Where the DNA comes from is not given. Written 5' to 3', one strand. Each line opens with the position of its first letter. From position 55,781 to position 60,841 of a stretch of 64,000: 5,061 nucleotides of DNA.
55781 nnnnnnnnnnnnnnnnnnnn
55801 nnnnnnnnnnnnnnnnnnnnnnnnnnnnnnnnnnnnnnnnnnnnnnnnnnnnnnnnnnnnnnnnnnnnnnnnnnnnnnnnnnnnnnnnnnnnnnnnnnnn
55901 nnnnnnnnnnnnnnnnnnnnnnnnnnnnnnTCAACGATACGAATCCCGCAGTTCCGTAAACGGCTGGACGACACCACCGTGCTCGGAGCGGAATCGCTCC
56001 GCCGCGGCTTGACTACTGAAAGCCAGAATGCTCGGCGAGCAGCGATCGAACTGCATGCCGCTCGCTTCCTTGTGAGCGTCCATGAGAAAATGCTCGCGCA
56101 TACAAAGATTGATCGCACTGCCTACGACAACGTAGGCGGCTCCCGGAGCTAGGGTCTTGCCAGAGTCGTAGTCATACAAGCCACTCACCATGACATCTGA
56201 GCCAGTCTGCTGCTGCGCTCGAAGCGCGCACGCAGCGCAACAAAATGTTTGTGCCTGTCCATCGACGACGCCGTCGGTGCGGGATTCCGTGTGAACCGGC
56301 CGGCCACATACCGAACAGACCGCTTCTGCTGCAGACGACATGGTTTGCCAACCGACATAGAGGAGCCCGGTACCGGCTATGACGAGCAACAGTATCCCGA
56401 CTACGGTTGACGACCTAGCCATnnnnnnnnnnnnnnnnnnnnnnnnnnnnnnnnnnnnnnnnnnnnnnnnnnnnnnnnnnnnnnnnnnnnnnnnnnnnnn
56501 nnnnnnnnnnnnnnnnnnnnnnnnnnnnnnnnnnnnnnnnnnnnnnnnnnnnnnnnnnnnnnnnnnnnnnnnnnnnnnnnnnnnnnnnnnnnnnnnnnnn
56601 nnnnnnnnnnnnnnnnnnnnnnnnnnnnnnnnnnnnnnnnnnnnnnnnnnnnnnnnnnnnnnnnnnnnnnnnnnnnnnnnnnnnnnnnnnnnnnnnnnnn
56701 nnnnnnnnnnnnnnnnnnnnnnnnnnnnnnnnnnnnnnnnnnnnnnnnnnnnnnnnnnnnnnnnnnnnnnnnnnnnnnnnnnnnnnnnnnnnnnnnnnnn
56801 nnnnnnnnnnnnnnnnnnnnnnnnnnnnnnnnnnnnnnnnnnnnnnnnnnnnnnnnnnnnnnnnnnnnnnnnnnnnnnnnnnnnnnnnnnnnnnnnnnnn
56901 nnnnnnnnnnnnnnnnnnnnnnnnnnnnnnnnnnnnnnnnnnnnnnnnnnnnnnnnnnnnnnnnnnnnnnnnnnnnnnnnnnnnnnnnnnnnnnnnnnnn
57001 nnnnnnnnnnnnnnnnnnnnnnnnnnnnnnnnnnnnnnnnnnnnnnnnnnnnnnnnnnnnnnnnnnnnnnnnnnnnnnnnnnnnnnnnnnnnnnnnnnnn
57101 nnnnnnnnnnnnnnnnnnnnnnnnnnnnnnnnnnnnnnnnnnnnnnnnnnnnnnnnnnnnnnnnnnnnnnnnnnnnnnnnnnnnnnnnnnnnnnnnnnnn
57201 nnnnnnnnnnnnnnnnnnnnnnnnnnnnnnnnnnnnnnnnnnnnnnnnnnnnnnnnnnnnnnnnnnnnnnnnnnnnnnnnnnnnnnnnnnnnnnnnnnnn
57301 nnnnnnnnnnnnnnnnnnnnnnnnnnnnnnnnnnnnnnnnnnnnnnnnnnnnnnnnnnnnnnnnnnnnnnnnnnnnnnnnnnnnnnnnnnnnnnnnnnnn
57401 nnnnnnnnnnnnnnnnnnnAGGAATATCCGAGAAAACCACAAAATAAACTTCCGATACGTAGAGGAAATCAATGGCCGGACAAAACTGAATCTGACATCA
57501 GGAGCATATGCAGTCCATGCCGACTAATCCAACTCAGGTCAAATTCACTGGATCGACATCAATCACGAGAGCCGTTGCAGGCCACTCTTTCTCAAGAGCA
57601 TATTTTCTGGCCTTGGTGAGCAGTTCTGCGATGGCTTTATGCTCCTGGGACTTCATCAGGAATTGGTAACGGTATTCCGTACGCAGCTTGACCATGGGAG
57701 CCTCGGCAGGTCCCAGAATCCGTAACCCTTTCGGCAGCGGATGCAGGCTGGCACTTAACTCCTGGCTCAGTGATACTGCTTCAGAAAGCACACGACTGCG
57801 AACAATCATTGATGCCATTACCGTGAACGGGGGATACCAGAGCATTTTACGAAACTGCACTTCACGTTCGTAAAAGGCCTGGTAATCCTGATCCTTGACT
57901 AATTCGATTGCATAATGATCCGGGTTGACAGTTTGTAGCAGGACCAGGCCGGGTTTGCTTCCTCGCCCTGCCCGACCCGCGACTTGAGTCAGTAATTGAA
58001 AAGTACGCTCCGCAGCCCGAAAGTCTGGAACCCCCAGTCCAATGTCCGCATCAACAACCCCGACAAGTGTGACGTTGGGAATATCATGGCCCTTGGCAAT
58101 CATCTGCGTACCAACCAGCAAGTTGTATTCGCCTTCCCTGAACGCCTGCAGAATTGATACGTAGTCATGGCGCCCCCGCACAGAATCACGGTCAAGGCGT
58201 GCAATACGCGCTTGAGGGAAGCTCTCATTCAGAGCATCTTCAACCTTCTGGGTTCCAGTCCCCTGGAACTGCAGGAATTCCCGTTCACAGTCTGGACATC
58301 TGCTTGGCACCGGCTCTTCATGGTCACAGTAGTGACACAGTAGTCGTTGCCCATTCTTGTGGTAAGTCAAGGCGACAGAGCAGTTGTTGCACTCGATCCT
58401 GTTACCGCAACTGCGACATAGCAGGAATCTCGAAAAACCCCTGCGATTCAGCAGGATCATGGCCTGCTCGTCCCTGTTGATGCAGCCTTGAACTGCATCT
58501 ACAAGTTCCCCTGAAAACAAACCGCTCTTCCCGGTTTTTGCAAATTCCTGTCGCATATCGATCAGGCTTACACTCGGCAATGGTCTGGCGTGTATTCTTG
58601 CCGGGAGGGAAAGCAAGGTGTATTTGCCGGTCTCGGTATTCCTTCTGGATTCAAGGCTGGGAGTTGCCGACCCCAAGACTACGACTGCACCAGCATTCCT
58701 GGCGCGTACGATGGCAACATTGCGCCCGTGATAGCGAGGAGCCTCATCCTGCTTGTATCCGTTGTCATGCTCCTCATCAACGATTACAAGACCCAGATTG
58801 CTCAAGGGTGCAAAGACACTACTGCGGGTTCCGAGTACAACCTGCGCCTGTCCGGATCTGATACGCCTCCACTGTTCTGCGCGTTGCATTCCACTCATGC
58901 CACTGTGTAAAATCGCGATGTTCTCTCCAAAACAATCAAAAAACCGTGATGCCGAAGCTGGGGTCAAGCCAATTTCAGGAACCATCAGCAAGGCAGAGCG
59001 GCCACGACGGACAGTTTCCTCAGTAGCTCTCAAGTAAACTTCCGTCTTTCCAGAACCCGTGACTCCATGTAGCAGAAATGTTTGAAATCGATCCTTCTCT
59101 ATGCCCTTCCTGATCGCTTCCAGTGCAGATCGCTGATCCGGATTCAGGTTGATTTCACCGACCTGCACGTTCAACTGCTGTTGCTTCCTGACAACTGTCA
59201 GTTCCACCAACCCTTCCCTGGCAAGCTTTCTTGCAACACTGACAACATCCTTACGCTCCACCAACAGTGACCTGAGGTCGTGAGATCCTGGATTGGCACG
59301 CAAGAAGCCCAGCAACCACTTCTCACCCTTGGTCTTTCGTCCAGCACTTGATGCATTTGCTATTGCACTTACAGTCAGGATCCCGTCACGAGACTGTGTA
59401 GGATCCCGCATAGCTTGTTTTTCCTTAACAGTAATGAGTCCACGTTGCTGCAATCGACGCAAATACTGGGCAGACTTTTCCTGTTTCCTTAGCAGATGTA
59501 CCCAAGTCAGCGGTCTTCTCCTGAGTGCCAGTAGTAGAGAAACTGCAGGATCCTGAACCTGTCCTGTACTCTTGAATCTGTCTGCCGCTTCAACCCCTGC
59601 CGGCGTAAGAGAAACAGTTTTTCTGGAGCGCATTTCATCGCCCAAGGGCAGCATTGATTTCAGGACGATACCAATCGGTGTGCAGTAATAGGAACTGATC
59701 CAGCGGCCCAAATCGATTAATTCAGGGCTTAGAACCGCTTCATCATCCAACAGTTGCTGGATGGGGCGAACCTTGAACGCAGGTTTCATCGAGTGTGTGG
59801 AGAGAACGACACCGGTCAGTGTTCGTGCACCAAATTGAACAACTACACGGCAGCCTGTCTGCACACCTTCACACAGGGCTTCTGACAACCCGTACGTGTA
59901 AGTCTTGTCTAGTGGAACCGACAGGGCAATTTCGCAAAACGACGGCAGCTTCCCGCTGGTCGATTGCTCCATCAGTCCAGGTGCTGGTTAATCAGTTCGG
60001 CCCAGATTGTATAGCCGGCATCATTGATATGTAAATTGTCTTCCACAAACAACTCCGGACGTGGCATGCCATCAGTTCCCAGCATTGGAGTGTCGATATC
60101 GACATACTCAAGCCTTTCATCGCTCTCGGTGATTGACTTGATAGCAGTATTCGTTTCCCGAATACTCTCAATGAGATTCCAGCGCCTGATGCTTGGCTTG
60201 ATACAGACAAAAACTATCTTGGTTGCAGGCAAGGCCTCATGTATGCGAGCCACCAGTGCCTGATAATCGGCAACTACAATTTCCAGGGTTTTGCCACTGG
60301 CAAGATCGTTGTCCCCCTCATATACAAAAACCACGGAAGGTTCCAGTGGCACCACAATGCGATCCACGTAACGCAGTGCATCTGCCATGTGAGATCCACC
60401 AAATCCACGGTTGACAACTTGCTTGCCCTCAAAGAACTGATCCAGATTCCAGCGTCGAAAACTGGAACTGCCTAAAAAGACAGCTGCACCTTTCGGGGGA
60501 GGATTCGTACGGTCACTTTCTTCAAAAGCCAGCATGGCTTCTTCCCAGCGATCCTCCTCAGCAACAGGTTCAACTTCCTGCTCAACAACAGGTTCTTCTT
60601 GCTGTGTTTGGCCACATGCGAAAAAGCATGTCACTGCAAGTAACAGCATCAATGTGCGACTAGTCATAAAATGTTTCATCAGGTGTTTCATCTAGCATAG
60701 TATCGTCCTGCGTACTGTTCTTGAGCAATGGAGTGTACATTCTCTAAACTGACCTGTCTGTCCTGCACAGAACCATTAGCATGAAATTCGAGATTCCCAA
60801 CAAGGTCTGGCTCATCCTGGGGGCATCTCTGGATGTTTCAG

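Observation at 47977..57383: Metal-efflux module bracketed by directly repeated IS6-family ends (relic IS26-style translocatable unit)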

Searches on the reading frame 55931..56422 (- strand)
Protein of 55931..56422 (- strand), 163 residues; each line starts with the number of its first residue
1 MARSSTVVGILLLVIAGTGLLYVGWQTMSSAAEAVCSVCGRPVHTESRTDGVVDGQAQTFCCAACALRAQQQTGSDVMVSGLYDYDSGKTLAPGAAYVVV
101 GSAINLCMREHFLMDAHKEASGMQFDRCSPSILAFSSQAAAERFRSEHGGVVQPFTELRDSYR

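Call 11: search_protein_families(library=pfam, proteins=[window:55931-56422:-], max_evalue=0.01)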
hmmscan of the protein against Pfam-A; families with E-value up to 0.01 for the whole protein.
window:55931-56422:- (163 aa): 4 families
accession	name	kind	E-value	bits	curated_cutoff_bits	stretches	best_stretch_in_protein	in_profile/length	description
PF05573.18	NosL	-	6.1e-06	27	24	1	32-161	6-129/131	NosL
PF11381.13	DUF3185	-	0.00019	21.7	25.3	1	7-38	2-32/59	Protein of unknown function (DUF3185)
PF12156.14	ATPase-cat_bd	-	0.00022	22.3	27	1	36-70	2-36/86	Putative metal-binding domain of cation transport ATPase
PF24273.1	TRASH_HVO_1752_C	-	0.00062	20.3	27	1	36-67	4-34/47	HVO_1752, C-terminal TRASH domain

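Call 12: search_protein_families(library=ncbifam, proteins=[window:55931-56422:-], max_evalue=0.001)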
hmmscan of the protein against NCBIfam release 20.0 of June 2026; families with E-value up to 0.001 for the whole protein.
window:55931-56422:- (163 aa): 0 families

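Call 76: find_encoding_contigs(protein=window:55931-56422:-, flank=10000, max_places=10)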
Protein window:55931-56422:- (163 aa): 21 contigs read that carry it; 10 places shown.
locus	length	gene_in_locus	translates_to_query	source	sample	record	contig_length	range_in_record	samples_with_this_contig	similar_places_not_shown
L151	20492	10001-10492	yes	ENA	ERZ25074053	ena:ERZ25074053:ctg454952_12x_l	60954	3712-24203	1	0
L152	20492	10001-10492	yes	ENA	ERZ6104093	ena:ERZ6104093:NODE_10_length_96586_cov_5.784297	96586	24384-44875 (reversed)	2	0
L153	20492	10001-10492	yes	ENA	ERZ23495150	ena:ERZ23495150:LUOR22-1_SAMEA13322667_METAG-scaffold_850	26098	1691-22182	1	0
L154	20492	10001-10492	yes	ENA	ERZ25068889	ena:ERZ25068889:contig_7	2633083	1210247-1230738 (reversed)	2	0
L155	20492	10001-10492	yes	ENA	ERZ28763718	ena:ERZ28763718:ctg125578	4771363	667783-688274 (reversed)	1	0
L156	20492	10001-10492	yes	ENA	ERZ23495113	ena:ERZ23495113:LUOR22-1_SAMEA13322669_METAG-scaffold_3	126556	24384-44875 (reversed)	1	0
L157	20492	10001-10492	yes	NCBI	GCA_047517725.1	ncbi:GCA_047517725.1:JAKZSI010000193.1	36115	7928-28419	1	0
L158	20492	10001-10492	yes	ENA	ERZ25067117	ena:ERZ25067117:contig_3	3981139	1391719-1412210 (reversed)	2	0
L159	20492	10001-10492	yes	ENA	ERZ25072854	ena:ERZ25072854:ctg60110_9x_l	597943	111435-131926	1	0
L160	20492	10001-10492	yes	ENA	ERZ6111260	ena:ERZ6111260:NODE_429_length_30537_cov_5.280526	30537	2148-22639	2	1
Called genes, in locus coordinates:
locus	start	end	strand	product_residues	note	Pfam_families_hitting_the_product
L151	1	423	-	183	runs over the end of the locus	-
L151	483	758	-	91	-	PF20605:Antitox_RHH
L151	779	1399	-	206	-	PF01656:CbiA, PF09140:MipZ (faint), PF13614:AAA_31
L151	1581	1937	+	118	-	-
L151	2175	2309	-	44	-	-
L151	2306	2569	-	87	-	-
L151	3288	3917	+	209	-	-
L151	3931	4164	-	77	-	-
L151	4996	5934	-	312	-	-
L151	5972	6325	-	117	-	-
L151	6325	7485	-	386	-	PF13481:AAA_25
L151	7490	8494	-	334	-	PF23639:DUF7146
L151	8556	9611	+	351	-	PF13701:DDE_Tnp_1_4, PF01609:DDE_Tnp_1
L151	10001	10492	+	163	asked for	PF05573:NosL (weak)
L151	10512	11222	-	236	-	-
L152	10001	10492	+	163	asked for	PF05573:NosL (weak)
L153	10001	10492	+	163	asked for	PF05573:NosL (weak)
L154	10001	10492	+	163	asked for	PF05573:NosL (weak)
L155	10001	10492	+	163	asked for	PF05573:NosL (weak)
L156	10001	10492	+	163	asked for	PF05573:NosL (weak)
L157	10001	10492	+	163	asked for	PF05573:NosL (weak)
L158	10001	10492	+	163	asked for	PF05573:NosL (weak)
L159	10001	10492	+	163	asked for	PF05573:NosL (weak)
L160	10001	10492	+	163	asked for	PF05573:NosL (weak)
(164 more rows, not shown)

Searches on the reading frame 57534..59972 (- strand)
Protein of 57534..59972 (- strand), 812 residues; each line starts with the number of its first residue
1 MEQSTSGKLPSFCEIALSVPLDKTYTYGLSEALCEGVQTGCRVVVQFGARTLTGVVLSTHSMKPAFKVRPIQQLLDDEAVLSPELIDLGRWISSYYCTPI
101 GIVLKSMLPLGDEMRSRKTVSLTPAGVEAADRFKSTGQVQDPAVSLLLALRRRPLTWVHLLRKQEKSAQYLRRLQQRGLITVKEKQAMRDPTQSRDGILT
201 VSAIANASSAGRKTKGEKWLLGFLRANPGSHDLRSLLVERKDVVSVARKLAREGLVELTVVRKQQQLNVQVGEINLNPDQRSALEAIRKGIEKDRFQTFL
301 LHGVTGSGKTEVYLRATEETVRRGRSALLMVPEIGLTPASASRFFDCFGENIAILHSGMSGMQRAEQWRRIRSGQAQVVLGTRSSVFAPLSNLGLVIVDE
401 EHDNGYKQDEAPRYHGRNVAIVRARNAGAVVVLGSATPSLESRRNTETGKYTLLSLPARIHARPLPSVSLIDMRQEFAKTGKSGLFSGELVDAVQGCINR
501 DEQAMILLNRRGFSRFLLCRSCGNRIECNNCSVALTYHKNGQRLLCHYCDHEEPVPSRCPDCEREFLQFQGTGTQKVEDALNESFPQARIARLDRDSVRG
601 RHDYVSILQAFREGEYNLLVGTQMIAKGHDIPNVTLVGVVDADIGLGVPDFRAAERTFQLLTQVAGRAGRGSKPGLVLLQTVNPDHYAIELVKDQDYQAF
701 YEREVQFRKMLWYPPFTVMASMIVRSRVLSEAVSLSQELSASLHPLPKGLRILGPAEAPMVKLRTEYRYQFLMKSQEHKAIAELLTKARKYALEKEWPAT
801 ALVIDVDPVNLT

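Call 12: search_protein_families(library=ncbifam, proteins=[window:57534-59972:-], max_evalue=0.001)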
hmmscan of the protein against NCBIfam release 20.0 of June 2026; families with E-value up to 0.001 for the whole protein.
window:57534-59972:- (812 aa): 27 families (the best 25 are shown)
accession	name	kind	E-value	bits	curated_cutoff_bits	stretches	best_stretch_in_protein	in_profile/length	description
NF004066.1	PRK05580.1-3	equivalog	6.4e-241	801.9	813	1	14-811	3-788/788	primosomal protein N'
NF004067.0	PRK05580.1-4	equivalog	1.4e-205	684.9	763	2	227-811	154-736/737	primosomal protein N'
NF004070.0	PRK05580.2-2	equivalog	6.8e-195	649.3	921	2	200-810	119-727/729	primosomal protein N'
NF004068.0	PRK05580.1-5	equivalog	2.8e-194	647.5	1249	1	19-811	11-794/795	primosomal protein N'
TIGR00595.1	priA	equivalog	1.4e-190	634.3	230.35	1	300-809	1-509/509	replication restart helicase PriA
NF004065.0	PRK05580.1-1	equivalog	8e-179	596.3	858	2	254-810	176-730/731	primosomal protein N'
NF004071.0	PRK05580.2-3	equivalog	2.6e-160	534.8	1105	2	245-810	168-733/735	primosomal protein N'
NF004072.0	PRK05580.2-4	equivalog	4.5e-146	487.8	1030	2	246-810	92-646/648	primosomal protein N'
NF004069.0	PRK05580.2-1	equivalog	4.4e-142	474.6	767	2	263-811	99-611/612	primosomal protein N'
NF011452.0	PRK14873.1-2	equivalog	3e-51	174.5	980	2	310-762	212-646/708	primosomal protein N'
NF011453.0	PRK14873.1-3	equivalog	3.2e-51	174.2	812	2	313-811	188-652/653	primosome assembly protein PriA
NF011455.0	PRK14873.1-5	equivalog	1.2e-39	136.1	969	2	318-770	183-625/675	primosomal protein N'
NF011454.0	PRK14873.1-4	equivalog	7.6e-36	123.6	951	1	306-760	154-592/651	primosomal protein N'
TIGR00643.1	recG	equivalog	1.8e-25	89.7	659.4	2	275-426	235-385/629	ATP-dependent DNA helicase RecG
NF008168.0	PRK10917.2-2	equivalog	1.1e-21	76.9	718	2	275-411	365-506/795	ATP-dependent DNA helicase RecG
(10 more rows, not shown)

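Call 13: search_protein_families(library=pfam, proteins=[window:57534-59972:-], max_evalue=0.001)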
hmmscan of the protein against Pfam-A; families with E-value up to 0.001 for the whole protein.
window:57534-59972:- (812 aa): 6 families
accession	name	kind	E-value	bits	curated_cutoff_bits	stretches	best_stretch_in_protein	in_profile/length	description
PF17764.6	PriA_3primeBD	-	2.6e-27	95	22.7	1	14-109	1-96/96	3'DNA-binding domain (3'BD)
PF00270.35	DEAD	-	1.7e-17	64.1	26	1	277-441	1-162/167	DEAD/DEAH box helicase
PF18074.6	PriA_C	-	8.8e-16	59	26.9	1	715-808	1-95/95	Primosomal protein N C-terminal domain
PF04851.21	ResIII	-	1.2e-12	48.4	22.5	1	274-438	2-162/164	Type III restriction enzyme, res subunit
PF00271.37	Helicase_C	-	1.9e-12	47.9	23.5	1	585-670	38-108/110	Helicase conserved C-terminal domain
PF18319.7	Zn_ribbon_PriA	-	1.8e-11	44.2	26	1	528-554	1-27/27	PriA DNA helicase Cys-rich region (CRR) domain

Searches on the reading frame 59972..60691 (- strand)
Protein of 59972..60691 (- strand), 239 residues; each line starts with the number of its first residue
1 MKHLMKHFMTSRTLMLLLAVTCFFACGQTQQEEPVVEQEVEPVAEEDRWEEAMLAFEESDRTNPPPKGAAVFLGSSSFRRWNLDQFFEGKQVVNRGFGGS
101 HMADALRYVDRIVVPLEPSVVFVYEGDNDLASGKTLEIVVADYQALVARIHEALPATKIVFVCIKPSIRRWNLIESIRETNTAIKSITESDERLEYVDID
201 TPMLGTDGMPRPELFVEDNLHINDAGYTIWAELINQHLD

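Call 12: search_protein_families(library=ncbifam, proteins=[window:59972-60691:-], max_evalue=0.001)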
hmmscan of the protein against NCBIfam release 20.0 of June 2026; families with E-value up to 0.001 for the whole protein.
window:59972-60691:- (239 aa): 0 families

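Call 13: search_protein_families(library=pfam, proteins=[window:59972-60691:-], max_evalue=0.001)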
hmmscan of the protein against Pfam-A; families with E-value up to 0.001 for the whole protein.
window:59972-60691:- (239 aa): 2 families
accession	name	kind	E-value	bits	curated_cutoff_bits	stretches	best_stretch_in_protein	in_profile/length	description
PF13472.12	Lipase_GDSL_2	-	1.1e-19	72.1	32.9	1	83-228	27-177/178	GDSL-like Lipase/Acylhydrolase family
PF00657.28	Lipase_GDSL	-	1.1e-08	35.9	23.6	1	91-234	43-208/208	GDSL-like Lipase/Acylhydrolase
